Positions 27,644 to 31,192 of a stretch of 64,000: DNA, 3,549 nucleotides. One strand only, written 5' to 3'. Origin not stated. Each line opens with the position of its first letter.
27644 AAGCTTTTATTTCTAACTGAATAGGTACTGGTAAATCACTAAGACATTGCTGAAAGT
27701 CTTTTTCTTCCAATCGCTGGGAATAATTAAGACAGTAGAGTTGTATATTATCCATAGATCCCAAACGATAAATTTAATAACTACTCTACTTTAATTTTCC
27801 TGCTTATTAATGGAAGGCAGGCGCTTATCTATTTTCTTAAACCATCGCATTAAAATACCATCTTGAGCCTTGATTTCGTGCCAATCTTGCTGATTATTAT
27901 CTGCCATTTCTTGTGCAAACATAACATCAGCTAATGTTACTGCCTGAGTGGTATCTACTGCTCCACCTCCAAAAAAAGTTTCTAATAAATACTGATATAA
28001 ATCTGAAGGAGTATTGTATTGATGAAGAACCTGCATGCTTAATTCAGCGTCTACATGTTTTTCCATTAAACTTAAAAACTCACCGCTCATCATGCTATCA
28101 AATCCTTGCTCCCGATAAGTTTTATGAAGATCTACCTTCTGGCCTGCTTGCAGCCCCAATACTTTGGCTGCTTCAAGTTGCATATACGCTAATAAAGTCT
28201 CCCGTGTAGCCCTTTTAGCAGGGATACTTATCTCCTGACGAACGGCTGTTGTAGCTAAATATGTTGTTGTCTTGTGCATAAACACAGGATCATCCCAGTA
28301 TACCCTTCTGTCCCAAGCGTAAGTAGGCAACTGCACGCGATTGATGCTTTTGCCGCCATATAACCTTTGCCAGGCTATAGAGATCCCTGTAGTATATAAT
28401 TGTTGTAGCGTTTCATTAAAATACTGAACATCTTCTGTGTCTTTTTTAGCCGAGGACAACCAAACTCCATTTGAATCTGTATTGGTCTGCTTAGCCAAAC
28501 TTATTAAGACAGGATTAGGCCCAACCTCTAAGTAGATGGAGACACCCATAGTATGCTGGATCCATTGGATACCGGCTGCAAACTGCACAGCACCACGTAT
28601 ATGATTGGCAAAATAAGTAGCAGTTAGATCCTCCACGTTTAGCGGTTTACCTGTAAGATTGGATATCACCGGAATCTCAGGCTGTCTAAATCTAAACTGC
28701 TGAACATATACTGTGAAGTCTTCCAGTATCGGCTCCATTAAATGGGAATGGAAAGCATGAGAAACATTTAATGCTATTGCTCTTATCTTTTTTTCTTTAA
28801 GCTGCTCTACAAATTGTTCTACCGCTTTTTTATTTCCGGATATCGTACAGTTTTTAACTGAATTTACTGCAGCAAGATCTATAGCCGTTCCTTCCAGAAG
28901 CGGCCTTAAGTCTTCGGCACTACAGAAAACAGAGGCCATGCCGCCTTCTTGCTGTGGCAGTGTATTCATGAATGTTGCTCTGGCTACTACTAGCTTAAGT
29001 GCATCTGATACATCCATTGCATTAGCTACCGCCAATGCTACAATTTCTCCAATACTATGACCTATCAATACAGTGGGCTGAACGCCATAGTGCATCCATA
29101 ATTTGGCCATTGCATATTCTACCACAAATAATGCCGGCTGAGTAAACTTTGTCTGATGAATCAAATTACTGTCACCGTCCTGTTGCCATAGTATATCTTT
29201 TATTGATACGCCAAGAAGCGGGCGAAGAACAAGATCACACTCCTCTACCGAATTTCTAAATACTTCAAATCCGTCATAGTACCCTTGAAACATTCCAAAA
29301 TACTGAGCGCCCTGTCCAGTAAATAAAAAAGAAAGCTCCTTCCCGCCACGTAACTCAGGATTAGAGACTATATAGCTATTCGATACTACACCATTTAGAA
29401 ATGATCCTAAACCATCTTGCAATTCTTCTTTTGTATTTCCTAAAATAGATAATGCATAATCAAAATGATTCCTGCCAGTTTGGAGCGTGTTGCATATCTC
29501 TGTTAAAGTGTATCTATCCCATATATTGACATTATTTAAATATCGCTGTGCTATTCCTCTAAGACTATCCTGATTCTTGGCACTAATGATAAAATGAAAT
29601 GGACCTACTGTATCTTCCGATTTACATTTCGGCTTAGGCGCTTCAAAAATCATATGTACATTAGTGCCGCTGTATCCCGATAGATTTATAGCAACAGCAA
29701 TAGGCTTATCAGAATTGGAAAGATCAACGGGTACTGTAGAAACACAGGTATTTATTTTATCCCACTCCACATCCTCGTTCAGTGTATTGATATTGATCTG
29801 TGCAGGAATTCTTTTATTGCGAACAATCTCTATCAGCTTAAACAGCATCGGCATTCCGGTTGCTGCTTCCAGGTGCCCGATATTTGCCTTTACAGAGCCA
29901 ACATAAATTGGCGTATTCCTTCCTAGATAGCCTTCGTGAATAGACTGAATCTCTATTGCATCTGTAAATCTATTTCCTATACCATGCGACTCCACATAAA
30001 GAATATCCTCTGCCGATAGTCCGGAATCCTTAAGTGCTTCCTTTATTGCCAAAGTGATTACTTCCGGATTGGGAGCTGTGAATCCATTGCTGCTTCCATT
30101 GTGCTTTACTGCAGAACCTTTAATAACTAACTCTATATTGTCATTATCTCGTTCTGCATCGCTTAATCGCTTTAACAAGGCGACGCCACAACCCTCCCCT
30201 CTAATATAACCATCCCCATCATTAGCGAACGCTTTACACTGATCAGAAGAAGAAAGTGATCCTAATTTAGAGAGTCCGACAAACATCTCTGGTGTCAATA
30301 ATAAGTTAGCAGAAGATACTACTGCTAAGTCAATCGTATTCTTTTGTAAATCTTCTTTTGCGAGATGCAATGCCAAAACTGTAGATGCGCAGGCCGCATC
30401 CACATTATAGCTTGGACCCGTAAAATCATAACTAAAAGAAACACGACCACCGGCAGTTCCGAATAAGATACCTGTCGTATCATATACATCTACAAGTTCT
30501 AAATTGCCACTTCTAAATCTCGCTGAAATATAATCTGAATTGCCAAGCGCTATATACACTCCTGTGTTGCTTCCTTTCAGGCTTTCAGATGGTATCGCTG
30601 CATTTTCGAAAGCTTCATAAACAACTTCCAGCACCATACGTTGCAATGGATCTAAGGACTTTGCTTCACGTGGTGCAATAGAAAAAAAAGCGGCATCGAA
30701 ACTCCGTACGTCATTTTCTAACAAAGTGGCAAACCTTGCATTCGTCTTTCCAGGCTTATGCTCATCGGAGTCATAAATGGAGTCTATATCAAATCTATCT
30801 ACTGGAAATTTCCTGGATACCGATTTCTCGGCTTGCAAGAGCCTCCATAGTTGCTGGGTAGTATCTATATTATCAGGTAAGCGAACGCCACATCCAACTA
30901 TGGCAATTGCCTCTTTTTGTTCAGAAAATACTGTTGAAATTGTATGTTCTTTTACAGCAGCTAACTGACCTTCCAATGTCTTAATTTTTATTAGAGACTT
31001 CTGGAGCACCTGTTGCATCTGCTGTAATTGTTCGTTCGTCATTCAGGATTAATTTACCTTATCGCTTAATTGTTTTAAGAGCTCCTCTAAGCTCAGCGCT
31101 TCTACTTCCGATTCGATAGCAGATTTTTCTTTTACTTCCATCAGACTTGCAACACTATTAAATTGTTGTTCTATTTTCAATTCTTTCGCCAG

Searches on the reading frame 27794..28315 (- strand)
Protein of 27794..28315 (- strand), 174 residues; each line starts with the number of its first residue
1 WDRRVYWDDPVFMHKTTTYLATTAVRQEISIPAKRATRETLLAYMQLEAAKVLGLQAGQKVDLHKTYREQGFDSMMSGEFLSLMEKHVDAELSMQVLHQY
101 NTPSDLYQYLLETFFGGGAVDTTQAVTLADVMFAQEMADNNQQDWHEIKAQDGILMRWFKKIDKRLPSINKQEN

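Call 57: find_homologous_proteins(query=window:27794-28315:-, max_evalue=0.00001)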
Query window:27794-28315:- (174 aa): 16 proteins with E <= 0.00001 among 78 candidates.
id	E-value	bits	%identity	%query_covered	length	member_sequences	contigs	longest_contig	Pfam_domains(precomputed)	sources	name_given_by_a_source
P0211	7.0e-70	252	63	97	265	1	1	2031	PF00550.32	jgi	jgi:acyl transferase domain-containing protein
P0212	1.6e-66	241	62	97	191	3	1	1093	PF00550.32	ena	-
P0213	1.6e-65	238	60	97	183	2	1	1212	PF00550.32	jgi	-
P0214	1.7e-65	238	61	97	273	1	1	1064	PF00550.32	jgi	-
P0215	4.4e-65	237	60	97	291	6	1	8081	PF00550.32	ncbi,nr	ncbi:MAG: hypothetical protein KAX69_01140, partial [Chitinophagales bacterium]|nr:hypothetical prot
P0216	4.7e-65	236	60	97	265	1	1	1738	PF00550.32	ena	-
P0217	2.2e-63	231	72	79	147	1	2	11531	PF00550.32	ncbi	-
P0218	1.2e-62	229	70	78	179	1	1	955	PF00550.32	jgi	jgi:acyl carrier protein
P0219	2.4e-55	205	71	72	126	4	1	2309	PF00550.32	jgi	-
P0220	3.2e-55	205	67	73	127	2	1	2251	PF00550.32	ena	-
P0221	9.2e-55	203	68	72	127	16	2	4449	PF00550.32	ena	-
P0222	2.1e-42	163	51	92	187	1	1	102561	PF00550.32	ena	-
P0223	5.4e-42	162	73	55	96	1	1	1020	-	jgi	jgi:hypothetical protein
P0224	9.3e-41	157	55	72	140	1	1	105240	PF00550.32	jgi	jgi:hypothetical protein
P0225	2.3e-37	146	62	56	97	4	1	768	-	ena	-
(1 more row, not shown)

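Call 58: find_encoding_contigs(protein=P0222, flank=10000, max_places=1)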
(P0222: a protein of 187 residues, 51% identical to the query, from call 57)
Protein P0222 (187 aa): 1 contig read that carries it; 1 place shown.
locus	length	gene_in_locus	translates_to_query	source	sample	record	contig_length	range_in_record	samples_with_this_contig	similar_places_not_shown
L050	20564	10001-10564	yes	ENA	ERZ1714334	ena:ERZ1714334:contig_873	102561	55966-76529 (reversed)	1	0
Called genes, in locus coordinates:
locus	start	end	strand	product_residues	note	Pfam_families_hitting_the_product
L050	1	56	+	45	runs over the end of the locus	-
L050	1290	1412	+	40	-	-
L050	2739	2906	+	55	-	PF02801:Ketoacyl-synt_C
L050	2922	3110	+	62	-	-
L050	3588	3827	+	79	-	PF00698:Acyl_transf_1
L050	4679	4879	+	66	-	-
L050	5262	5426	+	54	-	-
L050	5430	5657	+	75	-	PF08659:KR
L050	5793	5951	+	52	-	-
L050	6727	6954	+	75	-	-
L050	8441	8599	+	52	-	PF02801:Ketoacyl-synt_C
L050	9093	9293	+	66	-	PF00698:Acyl_transf_1 (weak)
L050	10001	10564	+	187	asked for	PF00550:PP-binding (weak)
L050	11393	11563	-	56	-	-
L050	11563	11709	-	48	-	-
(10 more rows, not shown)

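Call 59: find_encoding_contigs(protein=P0224, flank=10000, max_places=1)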
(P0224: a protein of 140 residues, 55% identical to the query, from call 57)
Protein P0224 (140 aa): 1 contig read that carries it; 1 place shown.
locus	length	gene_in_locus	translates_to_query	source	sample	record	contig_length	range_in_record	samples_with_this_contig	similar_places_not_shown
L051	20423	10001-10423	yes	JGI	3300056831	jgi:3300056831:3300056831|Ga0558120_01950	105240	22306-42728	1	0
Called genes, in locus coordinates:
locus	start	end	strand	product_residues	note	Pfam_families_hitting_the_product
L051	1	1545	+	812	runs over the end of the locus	PF02563:Poly_export, PF10531:SLBB (weak), PF22461:SLBB_2 (weak), PF10531:SLBB, PF22461:SLBB_2 (weak), PF10531:SLBB (weak)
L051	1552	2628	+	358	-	-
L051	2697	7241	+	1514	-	PF00109:ketoacyl-synt, PF02801:Ketoacyl-synt_C, PF16197:KAsynt_C_assoc, PF22621:CurL-like_PKS_C, PF00698:Acyl_transf_1, PF00106:adh_short, PF08659:KR, PF00550:PP-binding, +3 more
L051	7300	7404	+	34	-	-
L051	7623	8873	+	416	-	PF00109:ketoacyl-synt, PF02801:Ketoacyl-synt_C, PF16197:KAsynt_C_assoc (weak)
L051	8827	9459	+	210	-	PF22336:RhiE-like_linker (faint), PF22621:CurL-like_PKS_C (weak), PF00698:Acyl_transf_1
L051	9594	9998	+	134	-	PF00698:Acyl_transf_1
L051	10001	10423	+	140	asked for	PF00550:PP-binding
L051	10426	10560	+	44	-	-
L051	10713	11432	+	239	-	PF00561:Abhydrolase_1 (faint), PF00975:Thioesterase, PF12697:Abhydrolase_6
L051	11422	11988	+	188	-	PF22624:AASDHPPT_N, PF01648:ACPS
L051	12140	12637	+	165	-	PF04138:GtrA_DPMS_TM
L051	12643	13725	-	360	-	-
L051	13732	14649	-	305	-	PF03062:MBOAT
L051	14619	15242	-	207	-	-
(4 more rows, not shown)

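Call 65: find_related_loci(query=A3, collection=metagenome_contigs, flank=10000)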
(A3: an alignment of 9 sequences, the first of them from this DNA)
Query A3 (150 aa) in metagenome_contigs; peptide patterns used: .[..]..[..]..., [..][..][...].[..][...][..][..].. (x = any residue, [..] = any of these).
222 stretches matched a pattern; 25 encode a relative of the query (tblastn E <= 1e-3); 25 distinct loci.
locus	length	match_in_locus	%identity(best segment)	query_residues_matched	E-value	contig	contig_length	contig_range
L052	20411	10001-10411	74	9-145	3e-73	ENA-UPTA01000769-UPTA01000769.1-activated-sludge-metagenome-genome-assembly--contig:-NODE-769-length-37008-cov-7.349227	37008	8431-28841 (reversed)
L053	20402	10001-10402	74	12-145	2e-71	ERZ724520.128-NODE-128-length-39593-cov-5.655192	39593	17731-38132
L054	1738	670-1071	75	12-145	2e-74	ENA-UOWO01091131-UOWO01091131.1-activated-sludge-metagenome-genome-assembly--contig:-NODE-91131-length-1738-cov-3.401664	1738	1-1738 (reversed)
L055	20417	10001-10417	71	7-145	9e-71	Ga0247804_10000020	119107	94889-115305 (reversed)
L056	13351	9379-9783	72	11-145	8e-71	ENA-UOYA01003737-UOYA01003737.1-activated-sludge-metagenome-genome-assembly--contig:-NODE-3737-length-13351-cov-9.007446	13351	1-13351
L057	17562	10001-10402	73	12-145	2e-70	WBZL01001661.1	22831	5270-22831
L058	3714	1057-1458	73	12-145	3e-70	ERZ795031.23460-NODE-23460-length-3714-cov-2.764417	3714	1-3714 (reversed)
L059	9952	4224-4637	70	8-145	1e-69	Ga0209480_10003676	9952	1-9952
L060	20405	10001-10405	73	11-145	1e-69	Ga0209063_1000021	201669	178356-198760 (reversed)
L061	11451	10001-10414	70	8-145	1e-69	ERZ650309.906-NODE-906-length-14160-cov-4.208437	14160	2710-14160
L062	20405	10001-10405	73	11-145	1e-69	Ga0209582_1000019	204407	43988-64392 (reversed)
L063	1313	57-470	70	8-145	5e-73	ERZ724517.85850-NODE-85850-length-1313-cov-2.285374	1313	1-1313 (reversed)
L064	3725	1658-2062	70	11-145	3e-69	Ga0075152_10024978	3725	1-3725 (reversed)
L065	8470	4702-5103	71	12-145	2e-68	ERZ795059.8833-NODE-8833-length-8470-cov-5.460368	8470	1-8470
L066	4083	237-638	72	11-144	1e-67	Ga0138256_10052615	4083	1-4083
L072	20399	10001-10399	50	12-142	1e-40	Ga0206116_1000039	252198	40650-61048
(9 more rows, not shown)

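Call 70: search_protein_families(library=pfam, proteins=[L052:11797-12525:-, L052:13229-14704:-, L052:14763-16727:+, L052:16727-17341:+, L053:12392-13009:-, L053:13107-14669:-, L053:14743-15441:+, L053:17010-18536:+, L053:18557-19732:-, L072:3636-6845:-], max_evalue=0.001)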
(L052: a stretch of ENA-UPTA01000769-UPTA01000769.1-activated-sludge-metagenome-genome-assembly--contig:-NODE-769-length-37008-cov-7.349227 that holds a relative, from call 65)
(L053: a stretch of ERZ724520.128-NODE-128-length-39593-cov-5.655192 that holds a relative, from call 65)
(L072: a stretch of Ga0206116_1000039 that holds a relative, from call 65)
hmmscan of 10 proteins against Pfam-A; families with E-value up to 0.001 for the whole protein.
L052:11797-12525:- (243 aa): 1 family
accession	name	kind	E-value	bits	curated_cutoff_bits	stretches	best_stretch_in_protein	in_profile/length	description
PF00899.27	ThiF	-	1.6e-42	145.7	28.1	1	8-241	2-205/238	ThiF family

L052:13229-14704:- (492 aa): 0 families

L052:14763-16727:+ (655 aa): 6 families
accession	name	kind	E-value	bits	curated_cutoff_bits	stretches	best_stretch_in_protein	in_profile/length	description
PF02518.31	HATPase_c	-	2.1e-14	54.3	26.4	1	564-654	3-109/111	Histidine kinase-, DNA gyrase B-, and HSP90-like ATPase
PF13424.12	TPR_12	-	9.2e-10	39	30.1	1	123-190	5-74/77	Tetratricopeptide repeat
PF07730.19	HisKA_3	-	1e-09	39.2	24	1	457-522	1-67/68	Histidine kinase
PF13176.12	TPR_7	-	0.00011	22.4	27.9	0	208-235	6-33/36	Tetratricopeptide repeat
PF13581.12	HATPase_c_2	-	0.00026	21.4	27.4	1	567-614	32-84/127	Histidine kinase-like ATPase domain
PF13589.12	HATPase_c_3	-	0.00068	20.1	25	0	567-616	3-52/137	Histidine kinase-, DNA gyrase B-, and HSP90-like ATPase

L052:16727-17341:+ (205 aa): 3 families
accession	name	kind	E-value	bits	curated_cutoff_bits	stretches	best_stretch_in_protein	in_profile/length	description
PF00072.30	Response_reg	-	9.3e-27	93.8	30.2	1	7-117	2-110/111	Response regulator receiver domain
PF00196.25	GerE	-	1.5e-18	66.6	23.5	1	144-199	2-57/57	Bacterial regulatory proteins, luxR family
PF08281.18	Sigma70_r4_2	-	0.00013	22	25.7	1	144-182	10-49/54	Sigma-70, region 4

L053:12392-13009:- (206 aa): 1 family
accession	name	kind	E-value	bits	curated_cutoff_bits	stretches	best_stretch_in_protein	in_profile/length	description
PF00694.25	Aconitase_C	-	1.4e-34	119.7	22.8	1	13-134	1-130/131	Aconitase C-terminal domain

L053:13107-14669:- (521 aa): 2 families
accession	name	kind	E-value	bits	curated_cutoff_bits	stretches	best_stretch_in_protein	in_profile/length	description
PF00330.25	Aconitase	-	3e-169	564.3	28.7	1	71-512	1-463/463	Aconitase family (aconitate hydratase)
PF04412.18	AcnX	-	8.2e-05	21.9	31.5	0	391-465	288-360/400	Aconitase X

L053:14743-15441:+ (233 aa): 1 family
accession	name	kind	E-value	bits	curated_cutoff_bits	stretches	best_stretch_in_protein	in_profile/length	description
PF01048.26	PNP_UDP_1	-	2.2e-42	145.5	25.1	1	16-224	3-220/233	Phosphorylase superfamily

L053:17010-18536:+ (509 aa): 1 family
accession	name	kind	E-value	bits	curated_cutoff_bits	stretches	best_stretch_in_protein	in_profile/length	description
PF20434.5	BD-FAE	-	0.00018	21.5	26.8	0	195-239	71-116/215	BD-FAE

L053:18557-19732:- (392 aa): 1 family
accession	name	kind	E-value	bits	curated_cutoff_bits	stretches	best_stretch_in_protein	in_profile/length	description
PF00232.24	Glyco_hydro_1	-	9e-55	186.3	22.6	2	3-210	3-222/453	Glycosyl hydrolase family 1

L072:3636-6845:- (1070 aa): 9 families
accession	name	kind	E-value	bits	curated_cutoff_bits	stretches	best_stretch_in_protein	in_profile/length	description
PF07494.17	Reg_prop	-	4e-45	146.4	20.4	2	411-433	1-23/24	Two component regulator propeller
PF06580.19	His_kinase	-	3.6e-23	82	25.2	1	860-939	2-81/81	Histidine kinase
PF07495.19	Y_Y_Y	-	1.3e-14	54.2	26.6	1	748-810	2-63/65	Y_Y_Y domain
PF08450.18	SGL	-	1e-11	45.4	26.3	0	329-437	3-108/246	SMP-30/Gluconolactonase/LRE-like region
PF16819.11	DUF5074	-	1.3e-11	44.6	27.2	0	235-337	108-200/353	Domain of unknown function (DUF5074)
PF02518.31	HATPase_c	-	0.00014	22.7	26.4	1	960-1064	9-105/111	Histidine kinase-, DNA gyrase B-, and HSP90-like ATPase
PF24684.1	Vgb_lyase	-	0.00048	19.5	50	0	481-567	199-279/290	Virginiamycin B lyase family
PF13415.12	Kelch_3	-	0.00055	20.5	22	0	435-468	18-48/48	Galactose oxidase, central domain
PF15533.11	Ntox33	-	0.00058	20.7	28.4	0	418-430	36-48/65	Bacterial toxin 33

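Call 93: predict_structure(alignment_id=A4)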
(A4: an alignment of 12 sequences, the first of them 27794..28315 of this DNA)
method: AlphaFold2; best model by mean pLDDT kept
length: 174 residues; sequences in the alignment: 12
mean_pLDDT: 42.3   pTM: 0.33
mean pLDDT of the five models: 42.3, 39.0, 38.6, 38.3, 37.3
residues with pLDDT >= 90: 0; 70-90: 0; 50-70: 41; < 50: 133
segments of 3 or more residues with pLDDT < 50: 1-61, 73-75, 87-91, 114-174
pLDDT, mean of each block of 10 residues (from residue 1): 35 33 35 37 44 38 53 50 49 56 56 46 39 39 36 39 37 34
secondary structure, 60 per line:
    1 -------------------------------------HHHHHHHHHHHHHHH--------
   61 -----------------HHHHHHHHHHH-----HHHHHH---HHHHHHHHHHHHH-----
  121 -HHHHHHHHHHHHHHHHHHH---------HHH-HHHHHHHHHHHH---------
elements in order: H38-52 H78-88 H94-99 H103-115 H122-140 H154-165
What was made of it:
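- The AF2 model of the ACP tail was uninformative (call 93).
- Tried and rejected: AF2 model of the PKS2 ACP plus tail. pLDDT was 42, so the model is uninformative (call 93).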

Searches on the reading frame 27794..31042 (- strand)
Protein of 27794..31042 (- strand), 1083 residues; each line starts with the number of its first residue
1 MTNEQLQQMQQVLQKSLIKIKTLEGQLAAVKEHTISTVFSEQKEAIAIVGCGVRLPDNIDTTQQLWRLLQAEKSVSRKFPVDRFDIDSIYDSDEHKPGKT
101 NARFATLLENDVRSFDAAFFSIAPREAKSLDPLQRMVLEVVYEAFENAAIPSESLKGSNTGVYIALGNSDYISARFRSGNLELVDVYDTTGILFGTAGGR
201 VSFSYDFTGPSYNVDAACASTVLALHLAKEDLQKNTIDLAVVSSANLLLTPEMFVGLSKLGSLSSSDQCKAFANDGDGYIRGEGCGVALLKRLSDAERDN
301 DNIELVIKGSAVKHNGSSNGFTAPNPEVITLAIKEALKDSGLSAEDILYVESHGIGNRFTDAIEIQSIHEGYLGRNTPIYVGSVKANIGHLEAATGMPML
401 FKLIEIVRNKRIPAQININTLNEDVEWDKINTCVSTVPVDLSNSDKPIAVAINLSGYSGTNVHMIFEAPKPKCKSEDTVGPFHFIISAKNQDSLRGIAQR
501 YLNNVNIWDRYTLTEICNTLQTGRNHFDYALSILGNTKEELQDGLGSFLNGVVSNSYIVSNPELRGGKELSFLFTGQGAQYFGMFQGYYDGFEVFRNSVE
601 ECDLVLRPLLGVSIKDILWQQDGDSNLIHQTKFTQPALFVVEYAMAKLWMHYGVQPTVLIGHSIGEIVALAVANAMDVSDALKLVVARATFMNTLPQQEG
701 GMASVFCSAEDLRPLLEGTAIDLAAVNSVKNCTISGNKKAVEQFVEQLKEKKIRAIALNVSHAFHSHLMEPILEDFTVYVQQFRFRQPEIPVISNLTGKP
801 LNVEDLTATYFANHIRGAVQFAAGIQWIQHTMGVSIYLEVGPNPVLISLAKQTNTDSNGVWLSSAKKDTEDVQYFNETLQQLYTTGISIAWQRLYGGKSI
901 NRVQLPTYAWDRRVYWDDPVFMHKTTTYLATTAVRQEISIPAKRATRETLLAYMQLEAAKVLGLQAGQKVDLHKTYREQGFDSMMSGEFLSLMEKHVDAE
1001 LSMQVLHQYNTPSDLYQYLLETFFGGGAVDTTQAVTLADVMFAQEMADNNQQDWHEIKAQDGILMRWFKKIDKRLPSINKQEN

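Call 7: search_protein_families(library=pfam, proteins=[window:27794-31042:-], max_evalue=0.01)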
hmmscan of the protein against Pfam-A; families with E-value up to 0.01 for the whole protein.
window:27794-31042:- (1083 aa): 7 families
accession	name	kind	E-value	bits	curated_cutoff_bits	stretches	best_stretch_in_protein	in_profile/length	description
PF00109.32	ketoacyl-synt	-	1.2e-71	241.7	20.8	1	44-296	2-252/252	Beta-ketoacyl synthase, N-terminal domain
PF00698.26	Acyl_transf_1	-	4.1e-56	191.2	32.7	1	572-887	2-317/319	Acyl transferase domain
PF02801.28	Ketoacyl-synt_C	-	2.1e-29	102.3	20.8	1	306-418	3-118/119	Beta-ketoacyl synthase, C-terminal domain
PF22621.2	CurL-like_PKS_C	-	1.9e-10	41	27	1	484-545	3-64/64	CurL-like, PKS C-terminal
PF22336.2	RhiE-like_linker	-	5e-09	36.5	27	1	486-551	2-66/67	RhiE-like, KS-MAT linker domain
PF00550.31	PP-binding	-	7.8e-09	36.1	20.8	1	958-1019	7-67/67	Phosphopantetheine attachment site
PF16197.11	KAsynt_C_assoc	-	4.4e-07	30.7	33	1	422-521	2-100/111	Ketoacyl-synthetase C-terminal extension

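Call 62: search_solved_structures(query=window:27794-31042:-, max_evalue=1e-60)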
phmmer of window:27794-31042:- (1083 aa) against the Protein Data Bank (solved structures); distinct sequences matched with E-value up to 1e-60: 67 (the best 60 are shown).
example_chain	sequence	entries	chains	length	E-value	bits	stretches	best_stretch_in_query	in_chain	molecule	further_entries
4mz0_A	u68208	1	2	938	1.2e-176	592.8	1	8-918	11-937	CurL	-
11sz_A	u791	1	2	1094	3e-152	512.1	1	42-1068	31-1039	6-deoxyerythronolide-B synthase, Erythronolide synthase EryA2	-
7zma_A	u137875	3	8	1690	3.6e-149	501.9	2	46-555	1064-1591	Putative polyketide synthase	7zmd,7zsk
9iyw_A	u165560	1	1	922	1.9e-141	476.3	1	42-918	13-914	Polyketide synthase,GfsA KSQ-AncAT chimeric protein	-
6c9u_A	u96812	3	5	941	1.1e-139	470.5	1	42-922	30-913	6-deoxyerythronolide-B synthase EryA2, modules 3 and 4 | EryAII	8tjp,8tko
2qo3_A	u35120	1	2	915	1.5e-139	470.1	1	43-922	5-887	EryAII Erythromycin polyketide synthase modules 3 and 4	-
8tpw_A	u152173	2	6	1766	4.2e-139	468.5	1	42-921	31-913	EryAII,EryAII,EryAII,EryAII,6-deoxyerythronolide-B synthase EryA3, modules 5 and 6 | EryAII,EryAII,EryAII,6-deoxyerythronolide-B synthase EryA3, modules 5 and 6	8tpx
7m7e_B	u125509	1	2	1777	1.4e-138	466.8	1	42-921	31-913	6-deoxyerythronolide-B synthase EryA2, modules 3 and 4,EryAI,6-deoxyerythronolide-B syntha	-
7m7i_B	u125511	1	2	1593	6.9e-135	454.6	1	42-936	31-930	EryAI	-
7m7j_B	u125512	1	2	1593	6.9e-135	454.6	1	42-936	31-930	EryAI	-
7m7f_B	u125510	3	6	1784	7.2e-135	454.5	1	42-936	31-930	EryAI,6-deoxyerythronolide-B synthase EryA3, modules 5 and 6 chimera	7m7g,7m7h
8tjn_B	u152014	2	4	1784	1.5e-134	453.5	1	42-936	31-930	EryAI,6-deoxyerythronolide-B synthase EryA3, modules 5 and 6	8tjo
8in9_A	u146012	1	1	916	2.3e-134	452.9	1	42-918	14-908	Polyketide synthase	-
7s6b_A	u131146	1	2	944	5.5e-134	451.6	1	27-919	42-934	Polyketide synthase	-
7s6c_A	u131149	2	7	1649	3.8e-133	448.8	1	42-919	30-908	6-deoxyerythronolide-B synthase EryA2, modules 3 and 4, Lsd14 Polyketide synthase fusion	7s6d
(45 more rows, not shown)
